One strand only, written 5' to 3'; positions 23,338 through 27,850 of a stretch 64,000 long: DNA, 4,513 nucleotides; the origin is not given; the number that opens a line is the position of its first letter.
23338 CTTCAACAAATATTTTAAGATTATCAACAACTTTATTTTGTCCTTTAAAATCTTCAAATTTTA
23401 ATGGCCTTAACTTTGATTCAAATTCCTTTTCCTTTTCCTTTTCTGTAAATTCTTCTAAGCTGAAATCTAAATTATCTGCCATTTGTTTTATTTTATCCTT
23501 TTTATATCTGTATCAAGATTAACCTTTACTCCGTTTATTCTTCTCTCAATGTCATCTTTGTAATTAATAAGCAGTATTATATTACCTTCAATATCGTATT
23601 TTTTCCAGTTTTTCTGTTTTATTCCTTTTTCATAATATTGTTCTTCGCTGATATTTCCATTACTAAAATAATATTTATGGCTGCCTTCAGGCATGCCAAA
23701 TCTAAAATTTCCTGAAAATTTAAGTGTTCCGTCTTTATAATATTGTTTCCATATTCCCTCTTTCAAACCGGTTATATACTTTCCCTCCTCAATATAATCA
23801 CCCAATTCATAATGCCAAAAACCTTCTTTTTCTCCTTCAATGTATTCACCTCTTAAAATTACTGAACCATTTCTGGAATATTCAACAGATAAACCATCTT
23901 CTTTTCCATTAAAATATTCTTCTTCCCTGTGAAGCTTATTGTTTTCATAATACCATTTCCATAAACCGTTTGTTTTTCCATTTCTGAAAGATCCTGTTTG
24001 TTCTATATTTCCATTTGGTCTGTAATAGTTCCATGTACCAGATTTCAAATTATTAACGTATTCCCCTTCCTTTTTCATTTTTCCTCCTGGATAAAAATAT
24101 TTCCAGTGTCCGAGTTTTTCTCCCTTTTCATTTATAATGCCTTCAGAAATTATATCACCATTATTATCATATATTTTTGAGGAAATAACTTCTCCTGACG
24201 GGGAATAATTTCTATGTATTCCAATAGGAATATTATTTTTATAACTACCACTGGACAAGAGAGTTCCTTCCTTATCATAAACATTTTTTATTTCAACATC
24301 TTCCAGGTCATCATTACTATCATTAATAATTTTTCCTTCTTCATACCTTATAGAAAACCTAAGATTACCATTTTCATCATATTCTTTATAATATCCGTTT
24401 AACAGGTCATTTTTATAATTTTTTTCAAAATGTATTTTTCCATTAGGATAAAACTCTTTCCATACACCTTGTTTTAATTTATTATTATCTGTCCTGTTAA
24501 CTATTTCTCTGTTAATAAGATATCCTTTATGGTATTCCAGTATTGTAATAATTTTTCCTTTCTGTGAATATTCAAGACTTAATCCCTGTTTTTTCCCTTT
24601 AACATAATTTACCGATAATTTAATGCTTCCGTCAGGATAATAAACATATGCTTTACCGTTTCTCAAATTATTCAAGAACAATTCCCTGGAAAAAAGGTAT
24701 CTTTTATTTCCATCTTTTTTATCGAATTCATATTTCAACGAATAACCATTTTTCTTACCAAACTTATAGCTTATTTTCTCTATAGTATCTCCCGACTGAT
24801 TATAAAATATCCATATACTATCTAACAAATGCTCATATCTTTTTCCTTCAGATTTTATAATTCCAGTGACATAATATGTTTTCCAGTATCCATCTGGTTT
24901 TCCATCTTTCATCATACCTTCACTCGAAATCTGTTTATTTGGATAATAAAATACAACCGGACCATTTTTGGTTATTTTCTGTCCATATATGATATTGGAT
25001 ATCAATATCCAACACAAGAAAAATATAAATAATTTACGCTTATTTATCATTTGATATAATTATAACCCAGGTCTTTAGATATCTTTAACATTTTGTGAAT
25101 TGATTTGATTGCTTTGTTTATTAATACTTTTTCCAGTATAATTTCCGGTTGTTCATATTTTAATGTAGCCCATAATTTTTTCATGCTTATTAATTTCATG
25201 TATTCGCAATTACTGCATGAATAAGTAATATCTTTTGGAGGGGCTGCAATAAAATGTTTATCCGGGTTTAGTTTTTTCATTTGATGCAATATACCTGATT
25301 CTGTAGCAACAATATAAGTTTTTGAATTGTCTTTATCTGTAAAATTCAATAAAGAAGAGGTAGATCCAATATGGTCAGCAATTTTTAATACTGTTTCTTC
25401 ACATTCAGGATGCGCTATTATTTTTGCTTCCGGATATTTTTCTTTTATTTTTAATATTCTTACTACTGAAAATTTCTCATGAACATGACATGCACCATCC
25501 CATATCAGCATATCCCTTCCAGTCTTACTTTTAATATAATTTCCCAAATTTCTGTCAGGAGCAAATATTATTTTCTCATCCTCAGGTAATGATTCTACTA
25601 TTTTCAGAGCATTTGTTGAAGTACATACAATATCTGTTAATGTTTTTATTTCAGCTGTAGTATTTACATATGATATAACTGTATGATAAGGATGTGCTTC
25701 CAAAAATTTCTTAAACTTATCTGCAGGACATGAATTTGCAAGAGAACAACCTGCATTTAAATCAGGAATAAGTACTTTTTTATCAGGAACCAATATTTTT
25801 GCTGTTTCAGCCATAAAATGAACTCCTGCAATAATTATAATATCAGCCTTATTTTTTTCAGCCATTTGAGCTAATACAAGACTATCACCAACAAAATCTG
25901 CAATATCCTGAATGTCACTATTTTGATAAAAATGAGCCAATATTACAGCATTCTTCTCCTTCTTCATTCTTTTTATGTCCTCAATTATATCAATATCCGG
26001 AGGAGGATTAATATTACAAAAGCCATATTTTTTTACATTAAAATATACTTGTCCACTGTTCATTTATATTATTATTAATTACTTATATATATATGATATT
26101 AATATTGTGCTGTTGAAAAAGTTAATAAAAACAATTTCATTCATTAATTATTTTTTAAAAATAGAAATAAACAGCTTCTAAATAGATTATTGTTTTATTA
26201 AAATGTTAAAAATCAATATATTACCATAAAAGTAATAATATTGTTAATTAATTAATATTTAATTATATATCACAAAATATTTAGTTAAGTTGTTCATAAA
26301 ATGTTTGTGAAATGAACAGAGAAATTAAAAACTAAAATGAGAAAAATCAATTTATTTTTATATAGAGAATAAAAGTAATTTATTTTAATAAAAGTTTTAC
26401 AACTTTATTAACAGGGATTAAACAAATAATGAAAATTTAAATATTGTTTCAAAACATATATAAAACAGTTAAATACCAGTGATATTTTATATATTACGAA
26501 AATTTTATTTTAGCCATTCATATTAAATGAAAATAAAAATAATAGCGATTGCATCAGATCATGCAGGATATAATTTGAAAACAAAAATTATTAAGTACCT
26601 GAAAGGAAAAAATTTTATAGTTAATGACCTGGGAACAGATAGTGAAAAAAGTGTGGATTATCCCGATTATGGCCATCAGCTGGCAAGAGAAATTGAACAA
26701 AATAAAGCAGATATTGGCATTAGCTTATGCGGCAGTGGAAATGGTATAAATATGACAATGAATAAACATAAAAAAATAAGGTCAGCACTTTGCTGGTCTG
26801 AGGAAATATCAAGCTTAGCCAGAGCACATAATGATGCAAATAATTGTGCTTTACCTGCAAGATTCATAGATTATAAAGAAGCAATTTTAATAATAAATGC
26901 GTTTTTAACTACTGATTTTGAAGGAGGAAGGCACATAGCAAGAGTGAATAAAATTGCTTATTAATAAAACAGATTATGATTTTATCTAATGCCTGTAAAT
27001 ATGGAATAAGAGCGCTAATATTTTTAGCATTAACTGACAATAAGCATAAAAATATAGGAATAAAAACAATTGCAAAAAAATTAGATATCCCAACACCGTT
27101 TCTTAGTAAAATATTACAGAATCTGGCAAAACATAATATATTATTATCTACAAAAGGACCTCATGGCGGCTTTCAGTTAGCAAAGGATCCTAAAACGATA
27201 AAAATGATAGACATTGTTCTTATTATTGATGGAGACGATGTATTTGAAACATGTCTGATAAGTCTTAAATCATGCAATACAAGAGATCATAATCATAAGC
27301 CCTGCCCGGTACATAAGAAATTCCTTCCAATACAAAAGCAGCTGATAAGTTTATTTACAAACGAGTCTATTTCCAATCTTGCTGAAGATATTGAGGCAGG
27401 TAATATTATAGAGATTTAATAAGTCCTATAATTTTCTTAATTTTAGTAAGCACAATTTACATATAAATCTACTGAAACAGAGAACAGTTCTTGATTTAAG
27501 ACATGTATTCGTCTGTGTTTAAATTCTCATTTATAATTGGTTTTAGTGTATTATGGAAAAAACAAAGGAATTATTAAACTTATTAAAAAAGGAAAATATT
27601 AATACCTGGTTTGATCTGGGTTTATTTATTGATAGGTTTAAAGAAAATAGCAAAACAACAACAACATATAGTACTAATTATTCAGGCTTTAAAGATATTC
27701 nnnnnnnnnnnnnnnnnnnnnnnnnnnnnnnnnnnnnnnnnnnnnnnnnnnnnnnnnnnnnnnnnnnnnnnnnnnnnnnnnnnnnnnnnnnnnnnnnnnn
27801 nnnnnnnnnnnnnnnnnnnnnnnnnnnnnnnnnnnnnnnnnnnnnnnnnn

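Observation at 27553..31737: Signal-less 1394-aa fusion of a GT-B glycosyltransferase module with a NAGPA-type phosphodiester glycosidase module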

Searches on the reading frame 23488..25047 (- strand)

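Call 7: search_protein_families(library=pfam, proteins=[window:23488-25047:-], max_evalue=0.01)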
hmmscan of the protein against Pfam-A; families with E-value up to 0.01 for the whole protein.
window:23488-25047:- (519 aa): 1 family
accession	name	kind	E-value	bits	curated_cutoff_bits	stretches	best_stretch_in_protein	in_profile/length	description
PF07661.19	MORN_2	-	1.4e-34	114.5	29.6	3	192-213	1-22/22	MORN repeat variant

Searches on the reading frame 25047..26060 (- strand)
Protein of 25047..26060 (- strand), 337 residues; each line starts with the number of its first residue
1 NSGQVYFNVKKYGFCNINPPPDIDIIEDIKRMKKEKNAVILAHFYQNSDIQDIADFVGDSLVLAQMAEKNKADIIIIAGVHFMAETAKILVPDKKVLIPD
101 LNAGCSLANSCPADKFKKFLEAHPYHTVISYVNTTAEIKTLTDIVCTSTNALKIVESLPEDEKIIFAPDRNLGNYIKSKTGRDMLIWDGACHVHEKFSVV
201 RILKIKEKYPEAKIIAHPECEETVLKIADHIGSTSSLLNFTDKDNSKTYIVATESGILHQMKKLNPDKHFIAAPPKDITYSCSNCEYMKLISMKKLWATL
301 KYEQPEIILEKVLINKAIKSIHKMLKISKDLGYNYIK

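Call 7: search_protein_families(library=pfam, proteins=[window:25047-26060:-], max_evalue=0.01)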
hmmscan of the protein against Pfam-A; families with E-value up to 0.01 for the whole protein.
window:25047-26060:- (337 aa): 1 family
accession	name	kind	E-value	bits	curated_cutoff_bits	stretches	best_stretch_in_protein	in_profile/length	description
PF02445.21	NadA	-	1.1e-117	392.9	27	1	28-326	2-295/295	Quinolinate synthetase A protein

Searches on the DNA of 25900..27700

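Call 81: search_rna_families(source=window, start=25900, end=27700, threshold=evalue, max_evalue=1)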
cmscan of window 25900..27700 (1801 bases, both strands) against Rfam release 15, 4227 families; matches with E-value up to 1: 0.
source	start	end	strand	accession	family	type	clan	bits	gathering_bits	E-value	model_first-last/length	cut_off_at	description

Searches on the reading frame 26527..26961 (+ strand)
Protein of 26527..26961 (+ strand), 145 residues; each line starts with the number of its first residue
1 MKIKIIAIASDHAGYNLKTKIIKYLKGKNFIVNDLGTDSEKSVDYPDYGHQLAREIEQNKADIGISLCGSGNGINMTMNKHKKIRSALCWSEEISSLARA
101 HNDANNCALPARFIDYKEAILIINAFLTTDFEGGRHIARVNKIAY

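Call 7: search_protein_families(library=pfam, proteins=[window:26527-26961:+], max_evalue=0.01)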
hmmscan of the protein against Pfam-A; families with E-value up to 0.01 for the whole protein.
window:26527-26961:+ (145 aa): 2 families
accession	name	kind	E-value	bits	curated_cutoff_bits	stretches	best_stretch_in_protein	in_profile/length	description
PF02502.23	LacAB_rpiB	-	1.7e-51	174.2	24.7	1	6-143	1-138/138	Ribose/Galactose Isomerase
PF14272.11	Gly_rich_SFCGS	-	0.0048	17.4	27.3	1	55-79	41-66/114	Glycine-rich SFCGS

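Call 8: search_protein_families(library=ncbifam, proteins=[window:26527-26961:+], max_evalue=0.01)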
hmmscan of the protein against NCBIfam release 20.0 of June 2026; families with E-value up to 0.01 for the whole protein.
window:26527-26961:+ (145 aa): 14 families
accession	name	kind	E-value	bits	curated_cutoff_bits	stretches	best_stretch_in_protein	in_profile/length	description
NF004051.0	PRK05571.1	subfamily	3.7e-49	166.3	135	1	6-144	4-143/149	ribose-5-phosphate isomerase B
TIGR00689.1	rpiB_lacA_lacB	subfamily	6.9e-49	165.5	88.3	1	6-144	1-140/145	RpiB/LacA/LacB family sugar-phosphate isomerase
TIGR01120.1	rpiB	equivalog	1.1e-41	142.1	138.65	1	6-143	2-139/143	ribose 5-phosphate isomerase B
TIGR02133.1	RPI_actino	equivalog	7.7e-32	110.2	168.2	1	6-144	3-143/148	ribose-5-phosphate isomerase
NF006381.0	PRK08622.1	equivalog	2.2e-23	83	234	1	5-133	2-130/171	galactose-6-phosphate isomerase subunit LacB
NF006380.0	PRK08621.1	equivalog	1.7e-21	77.1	164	1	6-141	3-136/142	galactose-6-phosphate isomerase subunit LacA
TIGR01119.1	lacB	equivalog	1.4e-17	63.9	312.55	1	6-132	3-129/171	galactose-6-phosphate isomerase subunit LacB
NF009258.0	PRK12615.1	equivalog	4.4e-17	62.5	325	1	6-133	3-130/171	galactose-6-phosphate isomerase subunit LacB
NF051858.1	EryPhIsonDerIRhiz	equivalog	1e-16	61.3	240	1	6-133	3-132/150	D-erythrulose-4-phosphate isomerase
TIGR01118.1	lacA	equivalog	1.4e-15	57.6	181.1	1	6-142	3-137/141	galactose-6-phosphate isomerase subunit LacA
NF009257.0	PRK12613.1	equivalog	3e-14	53.4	243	1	6-142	3-136/141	galactose-6-phosphate isomerase subunit LacA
NF006753.0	PRK09273.1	equivalog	0.00032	20.1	137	1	1-110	1-113/211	hypothetical protein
NF002984.0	PRK03708.1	equivalog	0.00068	19.1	326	1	1-84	1-81/277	NAD(+) kinase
TIGR03577.1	EF_0830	hypoth_equivalog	0.0029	17.7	141.1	1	52-81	38-67/115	conserved hypothetical protein EF_0830/AHA_3911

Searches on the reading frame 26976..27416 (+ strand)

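Call 7: search_protein_families(library=pfam, proteins=[window:26976-27416:+], max_evalue=0.01)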
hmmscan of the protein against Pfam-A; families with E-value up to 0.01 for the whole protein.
window:26976-27416:+ (147 aa): 2 families
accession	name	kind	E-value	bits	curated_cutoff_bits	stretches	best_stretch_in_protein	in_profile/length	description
PF02082.26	Rrf2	-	1.2e-25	90.6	30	1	3-137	1-131/132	Iron-dependent Transcriptional regulator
PF01399.33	PCI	-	0.0074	16.9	22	0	7-54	21-67/84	PCI domain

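Call 8: search_protein_families(library=ncbifam, proteins=[window:26976-27416:+], max_evalue=0.01)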
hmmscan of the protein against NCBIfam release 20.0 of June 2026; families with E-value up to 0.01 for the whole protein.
window:26976-27416:+ (147 aa): 9 families
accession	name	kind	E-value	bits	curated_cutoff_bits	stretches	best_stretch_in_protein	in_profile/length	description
TIGR00738.1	rrf2_super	superfamily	1.4e-26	93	73.3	1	1-136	1-131/132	Rrf2 family transcriptional regulator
TIGR02944.1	suf_reg_Xantho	equivalog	4.2e-15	56.3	110.65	1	7-133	8-128/130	SUF system Fe-S cluster assembly regulator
TIGR02010.1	IscR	equivalog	1e-13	51.3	207.55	1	1-138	1-132/135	Fe-S cluster assembly transcriptional regulator IscR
NF008886.0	PRK11920.1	equivalog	7e-12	45.3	193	1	1-93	1-91/153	iron-responsive transcriptional regulator RirA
NF047409.1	Cys_reg_CymR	equivalog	1.3e-11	44.8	195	1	1-86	1-85/139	cysteine metabolism transcriptional regulator CymR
NF008240.0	PRK11014.1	equivalog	5.8e-08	32.9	182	1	2-87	2-86/141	nitric oxide-sensing transcriptional repressor NsrR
NF008110.0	PRK10857.1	equivalog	3.2e-07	30.2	275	1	1-138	1-132/164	Fe-S cluster assembly transcriptional regulator IscR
TIGR01889.1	Staph_reg_Sar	paralog_domain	0.0066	16.7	62.6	0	12-56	26-73/109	staphylococcal accessory regulator family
NF041852.1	trans_reg_HypR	equivalog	0.0087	16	180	1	16-83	12-79/139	redox-sensitive transcriptional regulator HypR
